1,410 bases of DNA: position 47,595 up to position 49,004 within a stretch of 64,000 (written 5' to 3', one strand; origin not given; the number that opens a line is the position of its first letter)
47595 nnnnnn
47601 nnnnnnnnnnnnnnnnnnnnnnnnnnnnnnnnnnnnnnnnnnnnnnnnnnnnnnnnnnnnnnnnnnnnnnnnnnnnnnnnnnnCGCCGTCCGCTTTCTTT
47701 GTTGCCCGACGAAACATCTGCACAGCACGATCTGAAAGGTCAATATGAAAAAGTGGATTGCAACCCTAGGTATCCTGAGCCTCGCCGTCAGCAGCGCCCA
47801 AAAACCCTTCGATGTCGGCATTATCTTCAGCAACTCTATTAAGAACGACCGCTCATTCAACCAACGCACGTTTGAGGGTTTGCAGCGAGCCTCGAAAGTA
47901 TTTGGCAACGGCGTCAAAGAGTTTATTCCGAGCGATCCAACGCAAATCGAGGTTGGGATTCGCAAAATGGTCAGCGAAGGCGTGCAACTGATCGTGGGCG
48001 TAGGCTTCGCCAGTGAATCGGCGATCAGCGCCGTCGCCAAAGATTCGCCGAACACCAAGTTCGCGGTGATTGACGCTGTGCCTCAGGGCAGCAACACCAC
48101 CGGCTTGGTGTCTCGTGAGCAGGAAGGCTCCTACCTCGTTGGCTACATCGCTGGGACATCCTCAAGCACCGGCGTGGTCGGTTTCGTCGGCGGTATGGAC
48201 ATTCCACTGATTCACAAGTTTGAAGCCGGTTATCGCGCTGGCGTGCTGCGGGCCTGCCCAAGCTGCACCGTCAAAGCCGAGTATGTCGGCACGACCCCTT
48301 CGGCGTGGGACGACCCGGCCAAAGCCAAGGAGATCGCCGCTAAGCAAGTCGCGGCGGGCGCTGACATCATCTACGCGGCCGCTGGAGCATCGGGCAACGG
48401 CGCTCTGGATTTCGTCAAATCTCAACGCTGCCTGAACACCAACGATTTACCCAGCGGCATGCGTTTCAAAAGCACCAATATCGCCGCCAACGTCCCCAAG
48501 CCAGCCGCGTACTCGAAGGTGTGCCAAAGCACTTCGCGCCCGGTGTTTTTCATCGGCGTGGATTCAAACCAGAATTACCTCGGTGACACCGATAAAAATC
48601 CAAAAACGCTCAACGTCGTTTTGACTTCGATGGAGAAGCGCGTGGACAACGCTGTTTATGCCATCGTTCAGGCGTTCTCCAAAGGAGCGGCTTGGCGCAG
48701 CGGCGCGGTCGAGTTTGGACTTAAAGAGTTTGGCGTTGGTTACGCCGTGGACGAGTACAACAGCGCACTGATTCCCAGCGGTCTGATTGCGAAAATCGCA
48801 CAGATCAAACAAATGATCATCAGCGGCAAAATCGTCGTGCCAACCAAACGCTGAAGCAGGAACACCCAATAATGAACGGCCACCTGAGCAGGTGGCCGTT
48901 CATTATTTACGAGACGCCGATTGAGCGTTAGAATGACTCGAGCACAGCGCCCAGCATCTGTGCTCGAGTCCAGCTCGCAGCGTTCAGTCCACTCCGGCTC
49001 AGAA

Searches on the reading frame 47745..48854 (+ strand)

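Call 8: search_protein_families(library=pfam, proteins=[window:47745-48854:+], max_evalue=0.001)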
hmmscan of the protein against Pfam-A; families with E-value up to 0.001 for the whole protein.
window:47745-48854:+ (369 aa): 1 family
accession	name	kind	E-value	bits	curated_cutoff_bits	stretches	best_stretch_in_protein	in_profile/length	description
PF02608.20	Bmp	-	2.5e-50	171.6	24.1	1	30-367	9-299/301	ABC transporter substrate-binding protein PnrA-like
